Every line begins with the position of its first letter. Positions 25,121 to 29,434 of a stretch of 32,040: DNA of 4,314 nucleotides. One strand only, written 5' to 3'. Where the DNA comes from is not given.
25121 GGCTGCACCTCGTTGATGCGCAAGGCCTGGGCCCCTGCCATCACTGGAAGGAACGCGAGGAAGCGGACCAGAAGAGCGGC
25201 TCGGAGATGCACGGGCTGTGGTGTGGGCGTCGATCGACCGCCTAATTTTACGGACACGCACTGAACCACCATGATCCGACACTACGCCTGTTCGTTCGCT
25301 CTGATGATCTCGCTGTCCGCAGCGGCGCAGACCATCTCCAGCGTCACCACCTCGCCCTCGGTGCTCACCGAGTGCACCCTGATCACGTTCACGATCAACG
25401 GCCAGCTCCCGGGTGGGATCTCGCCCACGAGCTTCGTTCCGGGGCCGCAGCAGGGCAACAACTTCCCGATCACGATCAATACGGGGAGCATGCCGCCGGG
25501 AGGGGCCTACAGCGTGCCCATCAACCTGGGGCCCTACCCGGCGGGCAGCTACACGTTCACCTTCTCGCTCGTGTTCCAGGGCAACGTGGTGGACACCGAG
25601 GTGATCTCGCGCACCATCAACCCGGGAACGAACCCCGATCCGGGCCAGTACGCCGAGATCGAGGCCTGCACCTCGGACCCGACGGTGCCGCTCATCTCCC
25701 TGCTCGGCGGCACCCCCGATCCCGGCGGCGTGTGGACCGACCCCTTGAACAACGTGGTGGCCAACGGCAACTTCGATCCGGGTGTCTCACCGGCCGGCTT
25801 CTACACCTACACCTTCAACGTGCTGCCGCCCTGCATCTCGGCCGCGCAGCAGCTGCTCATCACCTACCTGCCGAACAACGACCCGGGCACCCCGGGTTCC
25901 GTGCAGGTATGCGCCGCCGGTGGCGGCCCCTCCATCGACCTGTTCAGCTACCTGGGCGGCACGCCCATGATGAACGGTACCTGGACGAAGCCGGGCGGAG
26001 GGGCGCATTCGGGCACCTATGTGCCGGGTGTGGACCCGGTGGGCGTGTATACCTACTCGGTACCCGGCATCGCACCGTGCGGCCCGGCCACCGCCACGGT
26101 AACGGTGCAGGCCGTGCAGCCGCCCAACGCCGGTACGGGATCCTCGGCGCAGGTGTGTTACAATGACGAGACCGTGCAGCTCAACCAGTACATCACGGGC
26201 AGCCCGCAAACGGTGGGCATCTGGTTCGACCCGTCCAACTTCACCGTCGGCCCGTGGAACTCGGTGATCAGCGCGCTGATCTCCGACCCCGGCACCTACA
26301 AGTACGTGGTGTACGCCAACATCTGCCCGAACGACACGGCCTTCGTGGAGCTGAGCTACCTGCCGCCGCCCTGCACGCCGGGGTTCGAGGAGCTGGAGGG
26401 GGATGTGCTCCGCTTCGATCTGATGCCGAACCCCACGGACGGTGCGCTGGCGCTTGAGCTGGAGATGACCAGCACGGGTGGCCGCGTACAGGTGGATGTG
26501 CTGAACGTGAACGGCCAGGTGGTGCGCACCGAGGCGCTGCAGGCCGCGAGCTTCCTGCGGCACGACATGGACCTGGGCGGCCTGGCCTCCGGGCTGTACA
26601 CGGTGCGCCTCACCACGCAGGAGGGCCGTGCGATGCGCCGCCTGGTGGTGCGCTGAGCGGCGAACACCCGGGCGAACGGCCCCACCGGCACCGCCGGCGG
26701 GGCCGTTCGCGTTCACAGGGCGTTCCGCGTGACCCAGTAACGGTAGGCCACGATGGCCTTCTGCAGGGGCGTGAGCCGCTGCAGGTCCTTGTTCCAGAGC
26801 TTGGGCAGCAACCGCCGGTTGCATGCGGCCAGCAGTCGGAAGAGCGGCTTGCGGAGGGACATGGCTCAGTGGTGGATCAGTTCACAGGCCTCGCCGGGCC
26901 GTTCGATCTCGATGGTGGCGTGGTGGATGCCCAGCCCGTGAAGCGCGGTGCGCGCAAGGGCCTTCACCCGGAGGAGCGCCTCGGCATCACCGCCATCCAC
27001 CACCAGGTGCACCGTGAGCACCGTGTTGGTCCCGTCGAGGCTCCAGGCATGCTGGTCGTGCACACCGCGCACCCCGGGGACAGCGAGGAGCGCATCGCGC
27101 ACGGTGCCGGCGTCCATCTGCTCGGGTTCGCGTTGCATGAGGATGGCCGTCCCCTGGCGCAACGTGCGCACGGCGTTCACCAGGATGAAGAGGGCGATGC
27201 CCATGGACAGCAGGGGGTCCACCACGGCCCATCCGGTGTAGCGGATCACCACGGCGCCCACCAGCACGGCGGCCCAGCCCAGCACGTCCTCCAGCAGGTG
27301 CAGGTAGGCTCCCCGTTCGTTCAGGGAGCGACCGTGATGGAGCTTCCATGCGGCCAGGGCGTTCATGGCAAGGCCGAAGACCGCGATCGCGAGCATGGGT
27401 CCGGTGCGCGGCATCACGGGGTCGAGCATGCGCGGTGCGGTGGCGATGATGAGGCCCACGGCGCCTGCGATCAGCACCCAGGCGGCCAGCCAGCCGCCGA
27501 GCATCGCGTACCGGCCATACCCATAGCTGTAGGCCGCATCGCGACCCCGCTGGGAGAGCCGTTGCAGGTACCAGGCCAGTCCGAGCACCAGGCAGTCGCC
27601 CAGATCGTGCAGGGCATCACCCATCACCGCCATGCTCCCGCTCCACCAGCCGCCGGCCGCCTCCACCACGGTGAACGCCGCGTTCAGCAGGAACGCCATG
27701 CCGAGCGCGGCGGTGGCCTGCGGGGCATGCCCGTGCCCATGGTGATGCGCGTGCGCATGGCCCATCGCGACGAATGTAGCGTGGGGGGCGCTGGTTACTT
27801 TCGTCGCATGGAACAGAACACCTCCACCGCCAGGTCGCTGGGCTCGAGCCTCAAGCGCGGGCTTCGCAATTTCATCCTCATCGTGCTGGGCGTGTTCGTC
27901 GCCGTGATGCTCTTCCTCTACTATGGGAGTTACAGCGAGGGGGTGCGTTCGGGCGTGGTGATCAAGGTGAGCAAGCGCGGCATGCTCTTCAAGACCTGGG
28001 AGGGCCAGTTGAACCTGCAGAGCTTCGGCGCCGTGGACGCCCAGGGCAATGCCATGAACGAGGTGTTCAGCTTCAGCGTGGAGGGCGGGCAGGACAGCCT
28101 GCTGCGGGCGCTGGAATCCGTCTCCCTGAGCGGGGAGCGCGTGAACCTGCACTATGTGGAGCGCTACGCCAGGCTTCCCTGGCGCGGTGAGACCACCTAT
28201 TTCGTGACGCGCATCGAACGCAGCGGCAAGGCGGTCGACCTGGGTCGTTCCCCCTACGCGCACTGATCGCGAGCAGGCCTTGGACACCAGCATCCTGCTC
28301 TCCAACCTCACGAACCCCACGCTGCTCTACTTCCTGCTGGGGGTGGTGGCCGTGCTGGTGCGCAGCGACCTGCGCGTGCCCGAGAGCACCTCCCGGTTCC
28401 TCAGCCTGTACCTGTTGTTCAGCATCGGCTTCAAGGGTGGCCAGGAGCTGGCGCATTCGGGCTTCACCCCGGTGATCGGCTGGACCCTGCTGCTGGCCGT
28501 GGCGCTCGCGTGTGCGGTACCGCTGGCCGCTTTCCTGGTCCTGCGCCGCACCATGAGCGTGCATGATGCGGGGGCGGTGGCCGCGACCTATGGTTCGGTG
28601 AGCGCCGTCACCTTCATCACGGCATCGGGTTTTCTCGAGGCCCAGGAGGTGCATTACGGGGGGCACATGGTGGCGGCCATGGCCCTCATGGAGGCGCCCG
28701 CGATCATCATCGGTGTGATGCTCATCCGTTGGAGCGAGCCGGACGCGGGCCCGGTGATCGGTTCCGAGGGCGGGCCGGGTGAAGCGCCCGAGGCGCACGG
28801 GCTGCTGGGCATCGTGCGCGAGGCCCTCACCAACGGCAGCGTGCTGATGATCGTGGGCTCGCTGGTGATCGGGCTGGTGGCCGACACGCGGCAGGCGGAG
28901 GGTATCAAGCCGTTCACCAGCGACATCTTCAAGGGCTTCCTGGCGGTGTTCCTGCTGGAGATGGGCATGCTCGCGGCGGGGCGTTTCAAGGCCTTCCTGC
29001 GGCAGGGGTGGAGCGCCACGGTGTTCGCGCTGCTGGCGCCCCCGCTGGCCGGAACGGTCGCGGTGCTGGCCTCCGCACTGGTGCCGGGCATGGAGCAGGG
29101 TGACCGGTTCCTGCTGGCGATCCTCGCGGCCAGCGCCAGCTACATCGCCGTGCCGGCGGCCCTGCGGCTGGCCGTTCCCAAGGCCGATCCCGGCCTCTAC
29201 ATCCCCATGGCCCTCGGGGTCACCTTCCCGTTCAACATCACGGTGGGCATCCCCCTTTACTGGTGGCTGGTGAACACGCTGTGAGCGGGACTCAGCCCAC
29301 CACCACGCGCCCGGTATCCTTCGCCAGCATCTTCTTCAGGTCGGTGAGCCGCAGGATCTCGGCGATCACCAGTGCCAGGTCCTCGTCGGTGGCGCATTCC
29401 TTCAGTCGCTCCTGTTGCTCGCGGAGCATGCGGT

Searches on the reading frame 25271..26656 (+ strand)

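Call 37: search_protein_families(library=pfam, proteins=[window:25271-26656:+], max_evalue=0.001)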
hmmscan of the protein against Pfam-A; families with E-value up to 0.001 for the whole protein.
window:25271-26656:+ (461 aa): 2 families
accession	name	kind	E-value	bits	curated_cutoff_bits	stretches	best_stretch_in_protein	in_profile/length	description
PF18962.6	Por_Secre_tail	-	1.9e-09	38.1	27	1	386-460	3-75/75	Secretion system C-terminal sorting domain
PF13860.13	FlgD_ig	-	2.9e-05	24.4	27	0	392-450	11-76/79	FlgD Ig-like domain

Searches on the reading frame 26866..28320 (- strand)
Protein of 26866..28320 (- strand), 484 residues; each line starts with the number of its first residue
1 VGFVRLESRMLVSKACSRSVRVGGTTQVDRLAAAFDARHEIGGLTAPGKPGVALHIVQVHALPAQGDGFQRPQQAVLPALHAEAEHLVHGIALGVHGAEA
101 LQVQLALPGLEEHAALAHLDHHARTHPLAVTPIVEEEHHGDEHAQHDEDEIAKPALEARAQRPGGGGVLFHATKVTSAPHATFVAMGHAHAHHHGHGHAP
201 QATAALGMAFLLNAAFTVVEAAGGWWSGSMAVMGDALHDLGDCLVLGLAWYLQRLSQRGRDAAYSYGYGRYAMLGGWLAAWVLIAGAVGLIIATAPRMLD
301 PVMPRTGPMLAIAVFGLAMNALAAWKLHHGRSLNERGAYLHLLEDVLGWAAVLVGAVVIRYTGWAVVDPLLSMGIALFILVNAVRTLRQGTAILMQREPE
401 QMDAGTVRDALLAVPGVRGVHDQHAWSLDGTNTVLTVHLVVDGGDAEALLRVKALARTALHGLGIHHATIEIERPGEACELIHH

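Call 85: search_protein_families(library=pfam, proteins=[window:26866-28320:-], max_evalue=0.001)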
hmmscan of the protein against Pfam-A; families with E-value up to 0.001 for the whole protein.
window:26866-28320:- (484 aa): 2 families
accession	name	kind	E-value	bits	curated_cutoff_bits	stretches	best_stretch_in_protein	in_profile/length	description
PF01545.26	Cation_efflux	-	1.9e-39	135.9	26.6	1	209-395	4-198/198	Cation efflux family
PF16916.11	ZT_dimer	-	7.7e-10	39.1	26.7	1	402-473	4-76/78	Dimerisation domain of Zinc Transporter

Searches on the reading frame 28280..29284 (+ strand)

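Call 37: search_protein_families(library=pfam, proteins=[window:28280-29284:+], max_evalue=0.001)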
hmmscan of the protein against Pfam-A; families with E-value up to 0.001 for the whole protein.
window:28280-29284:+ (334 aa): 1 family
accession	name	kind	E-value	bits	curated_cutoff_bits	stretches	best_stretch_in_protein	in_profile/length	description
PF05982.17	Sbt_1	-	2.8e-111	372.1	27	1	13-331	1-307/308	Na+-dependent bicarbonate transporter superfamily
